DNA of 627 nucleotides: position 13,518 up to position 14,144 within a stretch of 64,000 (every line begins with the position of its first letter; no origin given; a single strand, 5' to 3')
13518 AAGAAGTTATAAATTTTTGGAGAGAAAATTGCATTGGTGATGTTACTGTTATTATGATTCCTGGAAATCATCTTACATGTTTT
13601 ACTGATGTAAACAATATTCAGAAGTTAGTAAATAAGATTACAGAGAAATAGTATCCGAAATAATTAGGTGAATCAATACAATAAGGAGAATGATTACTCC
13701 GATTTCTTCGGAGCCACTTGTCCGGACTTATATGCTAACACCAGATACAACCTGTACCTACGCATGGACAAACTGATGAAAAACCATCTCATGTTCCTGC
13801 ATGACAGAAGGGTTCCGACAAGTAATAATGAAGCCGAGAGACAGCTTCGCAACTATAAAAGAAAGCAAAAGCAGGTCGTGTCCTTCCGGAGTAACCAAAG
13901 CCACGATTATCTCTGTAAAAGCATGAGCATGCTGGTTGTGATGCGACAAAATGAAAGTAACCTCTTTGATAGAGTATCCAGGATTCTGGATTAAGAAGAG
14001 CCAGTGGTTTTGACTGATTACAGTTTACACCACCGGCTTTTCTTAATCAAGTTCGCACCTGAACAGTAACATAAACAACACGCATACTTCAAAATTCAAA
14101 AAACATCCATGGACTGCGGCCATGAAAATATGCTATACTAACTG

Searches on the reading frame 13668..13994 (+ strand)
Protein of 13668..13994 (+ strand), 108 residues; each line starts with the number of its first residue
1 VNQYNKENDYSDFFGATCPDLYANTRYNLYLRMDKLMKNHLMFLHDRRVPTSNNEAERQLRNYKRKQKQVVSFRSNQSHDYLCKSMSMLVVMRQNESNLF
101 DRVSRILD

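Call 19: search_protein_families(library=pfam, proteins=[window:13668-13994:+], max_evalue=0.01)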
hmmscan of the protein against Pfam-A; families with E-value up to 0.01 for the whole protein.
window:13668-13994:+ (108 aa): 1 family
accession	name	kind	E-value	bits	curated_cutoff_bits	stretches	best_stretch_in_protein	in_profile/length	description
PF03050.20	DDE_Tnp_IS66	-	2.8e-06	27.4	23.1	1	32-77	235-280/284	Transposase IS66 family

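Call 35: find_homologous_proteins(query=window:13668-13994:+, max_evalue=0.00001)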
Query window:13668-13994:+ (108 aa): 70 proteins with E <= 0.00001 among 71 candidates.
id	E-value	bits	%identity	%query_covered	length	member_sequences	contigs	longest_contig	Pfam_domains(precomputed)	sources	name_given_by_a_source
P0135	1.1e-64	233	100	100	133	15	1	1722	PF03050.21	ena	-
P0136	7.0e-53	195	98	86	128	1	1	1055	PF03050.21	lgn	-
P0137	1.8e-43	165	80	94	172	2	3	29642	PF03050.21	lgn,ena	-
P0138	2.3e-41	158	94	75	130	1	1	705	PF03050.21,PF16933.11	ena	-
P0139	7.9e-37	143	72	90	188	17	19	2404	PF03050.21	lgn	-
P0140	1.3e-35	140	77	81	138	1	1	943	PF03050.21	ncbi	-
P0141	3.5e-34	135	78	76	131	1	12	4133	PF03050.21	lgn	-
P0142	2.3e-33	132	77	75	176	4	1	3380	PF03050.21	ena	-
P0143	4.9e-33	131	84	68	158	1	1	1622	PF03050.21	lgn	-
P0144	9.4e-32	127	96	63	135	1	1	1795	PF00975.27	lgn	-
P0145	2.5e-30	123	68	81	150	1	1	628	PF03050.21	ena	-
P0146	3.5e-30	122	64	87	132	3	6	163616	-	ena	-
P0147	8.1e-30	121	68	83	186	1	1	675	-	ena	-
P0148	1.1e-29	121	63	87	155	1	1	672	-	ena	-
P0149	1.3e-29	120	70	76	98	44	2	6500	-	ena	-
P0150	2.6e-29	119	81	67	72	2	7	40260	PF03050.21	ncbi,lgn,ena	-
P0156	7.4e-29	118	69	82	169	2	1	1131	PF03050.21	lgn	-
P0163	4.4e-28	115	67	80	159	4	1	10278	PF03050.21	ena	-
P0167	7.0e-28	115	67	83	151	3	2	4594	PF03050.21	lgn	-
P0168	1.1e-27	114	67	83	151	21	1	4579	PF03050.21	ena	-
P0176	8.7e-27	111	72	69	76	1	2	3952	PF03050.21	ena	-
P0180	2.5e-26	110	63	80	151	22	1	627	PF03050.21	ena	-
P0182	2.7e-26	110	63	80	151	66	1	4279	PF03050.21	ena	-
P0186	1.8e-25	107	63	81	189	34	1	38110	PF03050.21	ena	-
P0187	1.8e-25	107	61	81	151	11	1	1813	PF03050.21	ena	-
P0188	1.9e-25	107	62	82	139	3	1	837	PF03050.21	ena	-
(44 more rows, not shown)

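Call 36: find_encoding_contigs(protein=P0139, flank=3000, max_places=5)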
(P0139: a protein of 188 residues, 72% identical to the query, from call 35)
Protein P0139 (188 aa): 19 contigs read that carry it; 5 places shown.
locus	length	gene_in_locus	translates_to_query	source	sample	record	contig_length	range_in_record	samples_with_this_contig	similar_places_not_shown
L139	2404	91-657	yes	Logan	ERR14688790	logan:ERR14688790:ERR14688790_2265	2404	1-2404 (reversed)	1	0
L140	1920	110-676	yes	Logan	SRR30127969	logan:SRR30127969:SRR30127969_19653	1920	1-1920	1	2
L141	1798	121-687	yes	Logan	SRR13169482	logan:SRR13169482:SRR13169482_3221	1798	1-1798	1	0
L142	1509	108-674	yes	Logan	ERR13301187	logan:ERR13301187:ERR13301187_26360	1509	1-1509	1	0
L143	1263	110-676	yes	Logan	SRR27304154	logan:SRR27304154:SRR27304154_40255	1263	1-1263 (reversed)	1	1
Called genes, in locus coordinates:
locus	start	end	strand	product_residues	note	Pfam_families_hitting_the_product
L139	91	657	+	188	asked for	PF03050:DDE_Tnp_IS66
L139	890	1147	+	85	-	-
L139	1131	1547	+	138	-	PF13470:PIN_3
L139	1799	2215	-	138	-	PF13358:DDE_3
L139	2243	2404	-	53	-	?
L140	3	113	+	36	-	?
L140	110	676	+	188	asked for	PF03050:DDE_Tnp_IS66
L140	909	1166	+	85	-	-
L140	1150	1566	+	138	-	PF13470:PIN_3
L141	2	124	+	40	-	?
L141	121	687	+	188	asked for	PF03050:DDE_Tnp_IS66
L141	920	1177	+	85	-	-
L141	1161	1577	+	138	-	PF13470:PIN_3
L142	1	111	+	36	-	?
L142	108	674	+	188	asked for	PF03050:DDE_Tnp_IS66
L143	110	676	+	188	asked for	PF03050:DDE_Tnp_IS66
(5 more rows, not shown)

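Call 37: find_encoding_contigs(protein=P0137, flank=3500, max_places=3)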
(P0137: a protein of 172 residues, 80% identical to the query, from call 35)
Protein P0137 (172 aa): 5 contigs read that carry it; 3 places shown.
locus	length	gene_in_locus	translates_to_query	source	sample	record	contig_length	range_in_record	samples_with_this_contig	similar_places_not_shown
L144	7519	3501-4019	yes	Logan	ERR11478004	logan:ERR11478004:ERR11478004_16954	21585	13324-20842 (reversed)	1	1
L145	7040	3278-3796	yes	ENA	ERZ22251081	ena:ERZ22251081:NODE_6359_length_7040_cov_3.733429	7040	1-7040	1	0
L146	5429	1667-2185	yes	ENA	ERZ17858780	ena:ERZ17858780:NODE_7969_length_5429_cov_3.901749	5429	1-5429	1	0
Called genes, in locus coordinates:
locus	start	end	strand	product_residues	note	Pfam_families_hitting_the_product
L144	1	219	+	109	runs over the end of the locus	PF18956:DUF5699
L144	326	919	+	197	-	-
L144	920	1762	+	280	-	PF08843:AbiEii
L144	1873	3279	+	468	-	PF03432:Relaxase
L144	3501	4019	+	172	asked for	PF03050:DDE_Tnp_IS66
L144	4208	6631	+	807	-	PF12833:HTH_18, PF00165:HTH_AraC (weak), PF01229:Glyco_hydro_39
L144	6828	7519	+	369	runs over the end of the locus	PF01408:GFO_IDH_MocA, PF22725:GFO_IDH_MocA_C3, PF02894:GFO_IDH_MocA_C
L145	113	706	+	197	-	-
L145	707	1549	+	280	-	PF08843:AbiEii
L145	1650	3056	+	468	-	PF03432:Relaxase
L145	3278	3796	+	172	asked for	PF03050:DDE_Tnp_IS66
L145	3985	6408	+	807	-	PF12833:HTH_18, PF00165:HTH_AraC (weak), PF01229:Glyco_hydro_39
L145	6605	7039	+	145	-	?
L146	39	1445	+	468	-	PF03432:Relaxase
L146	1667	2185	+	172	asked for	PF03050:DDE_Tnp_IS66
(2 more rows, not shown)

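Call 65: find_homologous_proteins(query=P0139, max_evalue=1e-10)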
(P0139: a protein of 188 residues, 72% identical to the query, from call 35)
Query P0139 (188 aa): 466 proteins with E <= 1e-10 among 482 candidates; the best 120 are listed.
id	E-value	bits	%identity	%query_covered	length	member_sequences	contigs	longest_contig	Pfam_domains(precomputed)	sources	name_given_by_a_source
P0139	6.5e-121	419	100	100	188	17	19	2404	PF03050.21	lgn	-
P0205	8.8e-119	412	99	100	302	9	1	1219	PF03050.21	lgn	-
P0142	1.0e-87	311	78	92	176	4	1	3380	PF03050.21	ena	-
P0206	2.4e-85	303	69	99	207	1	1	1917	PF03050.21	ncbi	-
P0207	3.3e-85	303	71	99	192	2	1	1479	PF03050.21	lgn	-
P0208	6.4e-83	295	72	99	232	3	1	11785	PF03050.21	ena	-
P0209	7.2e-83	295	72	98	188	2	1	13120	PF03050.21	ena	-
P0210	1.1e-82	294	70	99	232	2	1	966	PF03050.21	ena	-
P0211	1.8e-82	294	69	99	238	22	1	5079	PF03050.21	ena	-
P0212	3.5e-81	290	68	99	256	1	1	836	PF03050.21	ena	-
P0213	3.6e-81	290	67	98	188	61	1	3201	PF03050.21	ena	-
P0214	5.0e-81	289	68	99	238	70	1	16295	PF03050.21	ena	-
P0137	5.2e-81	289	75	93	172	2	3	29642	PF03050.21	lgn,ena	-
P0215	7.4e-81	288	69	99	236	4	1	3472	PF03050.21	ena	-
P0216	1.2e-80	288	67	99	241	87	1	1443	PF03050.21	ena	-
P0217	1.3e-80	288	67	99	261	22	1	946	PF03050.21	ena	-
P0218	2.2e-80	287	68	99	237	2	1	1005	PF03050.21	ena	-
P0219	3.6e-80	286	66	99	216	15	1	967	PF03050.21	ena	-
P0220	4.1e-80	286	69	96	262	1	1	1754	PF03050.21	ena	-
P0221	9.6e-80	285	67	100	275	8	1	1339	PF03050.21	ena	-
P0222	1.0e-79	285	66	99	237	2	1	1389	PF03050.21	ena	-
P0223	1.1e-79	285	65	99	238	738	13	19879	PF03050.21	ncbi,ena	-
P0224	1.4e-79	284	65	99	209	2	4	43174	PF03050.21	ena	-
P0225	1.8e-79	284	66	99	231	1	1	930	PF03050.21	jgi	jgi:hypothetical protein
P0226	3.6e-79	283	67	99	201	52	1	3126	PF03050.21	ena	-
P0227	2.1e-78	280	69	100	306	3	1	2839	PF03050.21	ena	-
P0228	3.3e-78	280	66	99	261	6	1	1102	PF03050.21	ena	-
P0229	3.4e-78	280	66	99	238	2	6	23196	PF03050.21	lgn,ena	-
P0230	7.4e-78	279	66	99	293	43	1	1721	PF03050.21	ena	-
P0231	1.7e-77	278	67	99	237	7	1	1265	PF03050.21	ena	-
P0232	4.2e-77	276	66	99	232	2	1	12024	PF03050.21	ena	-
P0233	7.9e-77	275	66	99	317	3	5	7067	PF03050.21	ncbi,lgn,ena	-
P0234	1.2e-76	275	64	99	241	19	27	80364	PF03050.21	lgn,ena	-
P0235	2.5e-76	274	66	99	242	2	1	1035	PF03050.21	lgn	-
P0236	2.5e-76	274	66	100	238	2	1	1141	PF03050.21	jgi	jgi:hypothetical protein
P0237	2.5e-76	274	67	99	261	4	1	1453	PF03050.21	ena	-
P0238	2.9e-76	274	66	99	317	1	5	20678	PF03050.21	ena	-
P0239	3.7e-76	273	65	99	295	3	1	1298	PF03050.21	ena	-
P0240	4.5e-76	273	66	99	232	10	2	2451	PF03050.21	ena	-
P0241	5.9e-76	273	65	99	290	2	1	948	PF03050.21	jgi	-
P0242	6.3e-76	272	63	99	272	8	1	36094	PF03050.21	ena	-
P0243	8.3e-76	272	65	99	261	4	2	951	PF03050.21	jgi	jgi:hypothetical protein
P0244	9.0e-76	272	65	99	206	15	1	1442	PF03050.21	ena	-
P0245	1.2e-75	272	65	99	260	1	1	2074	PF03050.21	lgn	-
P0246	2.1e-75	271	64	99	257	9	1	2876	PF03050.21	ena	-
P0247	2.2e-75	271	65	99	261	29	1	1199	PF03050.21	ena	-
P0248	3.1e-75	270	63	99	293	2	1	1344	PF03050.21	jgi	jgi:hypothetical protein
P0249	5.4e-75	269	63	98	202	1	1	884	PF03050.21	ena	-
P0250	1.0e-74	268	69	91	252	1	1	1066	PF03050.21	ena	-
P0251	4.0e-74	267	63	99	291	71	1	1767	PF03050.21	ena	-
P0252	4.8e-74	266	62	100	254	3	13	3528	PF03050.21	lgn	-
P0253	5.1e-74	266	63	99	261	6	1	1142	PF03050.21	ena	-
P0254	7.4e-74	266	64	99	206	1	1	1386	PF03050.21,PF00872.25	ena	-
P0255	9.6e-74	265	66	99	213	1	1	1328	PF03050.21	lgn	-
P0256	1.6e-73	265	66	95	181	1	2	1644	PF03050.21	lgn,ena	-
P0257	1.6e-73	265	65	99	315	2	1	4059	PF03050.21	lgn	-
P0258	3.4e-73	264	66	99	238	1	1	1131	PF03050.21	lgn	-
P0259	8.5e-73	262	63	99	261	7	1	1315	PF03050.21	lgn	-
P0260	2.2e-72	261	65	98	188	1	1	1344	PF03050.21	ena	-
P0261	3.0e-71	257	62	99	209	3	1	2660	PF03050.21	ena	-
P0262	1.3e-70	255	62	99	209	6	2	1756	PF03050.21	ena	-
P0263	1.3e-70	255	61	99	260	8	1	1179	PF03050.21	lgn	-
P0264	3.1e-70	254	62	99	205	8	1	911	PF03050.21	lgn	-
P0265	3.3e-70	254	65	91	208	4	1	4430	PF03050.21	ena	-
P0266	9.0e-70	252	62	99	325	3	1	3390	PF03050.21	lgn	-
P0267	1.4e-69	252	61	99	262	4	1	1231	PF03050.21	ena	-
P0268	3.1e-69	251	59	100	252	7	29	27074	PF03050.21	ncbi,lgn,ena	-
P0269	3.7e-69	250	62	99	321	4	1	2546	PF03050.21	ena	-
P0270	4.9e-69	250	64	91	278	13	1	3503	PF03050.21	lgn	-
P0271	1.3e-68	249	59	99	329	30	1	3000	PF03050.21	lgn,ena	-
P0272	2.1e-68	248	61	99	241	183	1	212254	PF03050.21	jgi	-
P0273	2.6e-68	248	61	99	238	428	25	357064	PF03050.21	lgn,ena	-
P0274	3.3e-68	247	61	99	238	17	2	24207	PF03050.21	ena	-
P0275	1.1e-67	246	66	89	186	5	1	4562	PF03050.21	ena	-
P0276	1.1e-67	246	67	87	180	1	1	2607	PF03050.21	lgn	-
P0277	1.1e-67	246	57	99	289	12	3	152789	PF03050.21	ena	-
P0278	1.2e-67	245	64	91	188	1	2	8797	PF03050.21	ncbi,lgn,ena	-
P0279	1.6e-67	245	58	100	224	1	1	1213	PF03050.21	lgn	-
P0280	2.8e-67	244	65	86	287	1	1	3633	PF03050.21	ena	-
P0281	9.3e-67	243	64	93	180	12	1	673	PF03050.21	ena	-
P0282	1.1e-66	242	59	99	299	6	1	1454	PF03050.21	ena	-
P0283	1.1e-66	242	60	97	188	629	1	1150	PF03050.21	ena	-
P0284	2.0e-66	241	59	99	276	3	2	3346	PF03050.21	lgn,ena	-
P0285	2.2e-66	241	66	87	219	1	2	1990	PF03050.21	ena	-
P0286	4.3e-66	240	61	99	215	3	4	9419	PF03050.21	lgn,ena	-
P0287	5.5e-66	240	66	87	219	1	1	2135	PF03050.21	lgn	-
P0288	5.6e-66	240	66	87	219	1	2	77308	PF03050.21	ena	-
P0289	5.9e-66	240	66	87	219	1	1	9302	PF03050.21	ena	-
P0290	6.0e-66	240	61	97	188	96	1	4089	PF03050.21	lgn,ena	-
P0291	6.2e-66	240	66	87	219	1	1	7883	PF03050.21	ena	-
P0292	6.7e-66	240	66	87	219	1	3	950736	PF03050.21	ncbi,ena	-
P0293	7.4e-66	240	66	87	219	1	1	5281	PF03050.21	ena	-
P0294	7.5e-66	240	66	87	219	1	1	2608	PF03050.21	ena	-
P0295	8.9e-66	239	66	87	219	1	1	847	PF03050.21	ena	-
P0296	1.0e-65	239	66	87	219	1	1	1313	PF03050.21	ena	-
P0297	1.8e-65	238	66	87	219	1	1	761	PF03050.21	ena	-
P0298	2.2e-65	238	66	87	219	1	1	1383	PF03050.21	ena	-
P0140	3.2e-65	238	80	73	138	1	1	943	PF03050.21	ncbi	-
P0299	3.4e-65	237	57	100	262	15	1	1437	PF03050.21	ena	-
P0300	4.0e-65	237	66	87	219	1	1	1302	PF03050.21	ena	-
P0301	4.2e-65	237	66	85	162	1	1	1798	PF03050.21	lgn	-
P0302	5.1e-65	237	63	93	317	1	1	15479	PF03050.21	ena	-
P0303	5.2e-65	237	59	98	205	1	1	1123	PF03050.21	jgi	jgi:hypothetical protein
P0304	5.4e-65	237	58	99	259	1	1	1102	PF03050.21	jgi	jgi:hypothetical protein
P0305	6.6e-65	237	66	87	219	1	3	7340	PF03050.21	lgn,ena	-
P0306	7.1e-65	236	66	87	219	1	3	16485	PF03050.21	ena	-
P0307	1.2e-64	236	65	87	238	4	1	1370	PF03050.21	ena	-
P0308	1.6e-64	235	66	87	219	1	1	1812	PF03050.21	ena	-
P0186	1.7e-64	235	61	92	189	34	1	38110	PF03050.21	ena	-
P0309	1.7e-64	235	60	95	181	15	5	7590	PF03050.21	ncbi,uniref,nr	ncbi:IS66 family transposase [Blautia wexlerae]|uniref:IS66 family transposase n=1 Tax=Blautia wexle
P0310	1.9e-64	235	66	87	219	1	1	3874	PF03050.21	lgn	-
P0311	2.2e-64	235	65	87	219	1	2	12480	PF03050.21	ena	-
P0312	8.9e-64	233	58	99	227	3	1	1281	PF03050.21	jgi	jgi:hypothetical protein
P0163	1.1e-63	233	67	82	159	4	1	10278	PF03050.21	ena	-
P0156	1.1e-63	233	69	85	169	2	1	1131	PF03050.21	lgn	-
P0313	3.2e-63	231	55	99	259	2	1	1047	PF03050.21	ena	-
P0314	4.8e-63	230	98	57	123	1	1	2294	PF03050.21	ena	-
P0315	5.1e-63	230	56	100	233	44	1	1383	PF03050.21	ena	-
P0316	5.6e-63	230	56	99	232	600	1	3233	PF03050.21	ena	-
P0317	1.1e-62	229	67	82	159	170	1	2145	PF03050.21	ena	-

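Call 66: find_encoding_contigs(protein=P0238, flank=3500, max_places=3)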
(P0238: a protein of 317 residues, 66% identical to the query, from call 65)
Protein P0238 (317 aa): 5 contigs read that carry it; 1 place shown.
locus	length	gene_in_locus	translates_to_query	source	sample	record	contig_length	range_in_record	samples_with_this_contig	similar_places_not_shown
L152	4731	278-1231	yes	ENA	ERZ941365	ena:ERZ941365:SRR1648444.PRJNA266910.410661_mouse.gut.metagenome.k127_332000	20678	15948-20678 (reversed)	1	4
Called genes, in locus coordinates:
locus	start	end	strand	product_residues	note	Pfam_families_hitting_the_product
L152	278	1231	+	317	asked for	PF03050:DDE_Tnp_IS66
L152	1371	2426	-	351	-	PF03050:DDE_Tnp_IS66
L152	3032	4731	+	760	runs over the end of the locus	PF00012:HSP70 (weak), PF13638:PIN_4, PF00012:HSP70, PF06723:MreB_Mbl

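Call 67: find_encoding_contigs(protein=P0273, flank=3500, max_places=3)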
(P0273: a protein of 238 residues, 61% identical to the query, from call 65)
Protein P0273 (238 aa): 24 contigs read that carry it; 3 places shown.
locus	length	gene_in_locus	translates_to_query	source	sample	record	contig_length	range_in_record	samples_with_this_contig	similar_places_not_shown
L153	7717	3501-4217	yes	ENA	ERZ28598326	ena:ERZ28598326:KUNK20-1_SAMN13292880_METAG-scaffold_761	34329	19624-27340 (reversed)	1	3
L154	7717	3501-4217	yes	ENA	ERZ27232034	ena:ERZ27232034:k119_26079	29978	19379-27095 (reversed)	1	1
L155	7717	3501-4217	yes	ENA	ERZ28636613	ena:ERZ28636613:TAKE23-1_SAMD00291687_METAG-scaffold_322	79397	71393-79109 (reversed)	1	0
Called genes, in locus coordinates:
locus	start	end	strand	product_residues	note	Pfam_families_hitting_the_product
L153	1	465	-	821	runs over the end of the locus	PF25873:WHD_MalT (weak), PF17874:TPR_MalT, PF00196:GerE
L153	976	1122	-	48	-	-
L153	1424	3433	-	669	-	PF07669:Eco57I (weak), PF20379:DUF6674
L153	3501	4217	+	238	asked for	PF03050:DDE_Tnp_IS66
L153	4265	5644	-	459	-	PF09820:AAA-ATPase_like, PF08011:PDDEXK_9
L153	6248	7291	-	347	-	PF01263:Aldose_epim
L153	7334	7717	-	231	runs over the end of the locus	PF00596:Aldolase_II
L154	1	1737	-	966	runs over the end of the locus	PF00176:SNF2-rel_dom (faint), PF28554:DUF8437, PF00270:DEAD (faint), PF04851:ResIII (weak), PF28555:Helicase_dom, PF00271:Helicase_C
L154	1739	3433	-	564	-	PF07669:Eco57I (weak), PF28553:WH_1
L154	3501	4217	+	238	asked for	PF03050:DDE_Tnp_IS66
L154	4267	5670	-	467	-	PF09820:AAA-ATPase_like, PF08011:PDDEXK_9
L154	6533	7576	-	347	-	PF01263:Aldose_epim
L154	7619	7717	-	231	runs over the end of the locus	PF00596:Aldolase_II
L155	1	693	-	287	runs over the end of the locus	PF20379:DUF6674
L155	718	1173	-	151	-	-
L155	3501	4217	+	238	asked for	PF03050:DDE_Tnp_IS66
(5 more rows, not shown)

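Call 71: search_protein_families(library=pfam, proteins=[L152:1371-2426:-], max_evalue=0.01)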
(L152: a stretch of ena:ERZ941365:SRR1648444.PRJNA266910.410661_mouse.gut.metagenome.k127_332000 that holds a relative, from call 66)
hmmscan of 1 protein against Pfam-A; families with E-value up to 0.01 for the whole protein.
L152:1371-2426:- (351 aa): 3 families
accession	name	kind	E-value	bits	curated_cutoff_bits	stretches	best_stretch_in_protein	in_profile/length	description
PF03050.20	DDE_Tnp_IS66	-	4.5e-23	82.5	23.1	1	77-317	33-283/284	Transposase IS66 family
PF11559.13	ADIP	-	0.0031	18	34.3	1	14-68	72-126/151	Afadin- and alpha -actinin-Binding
PF01166.23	TSC22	-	0.0094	16.5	30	0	35-70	13-48/57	TSC-22/dip/bun family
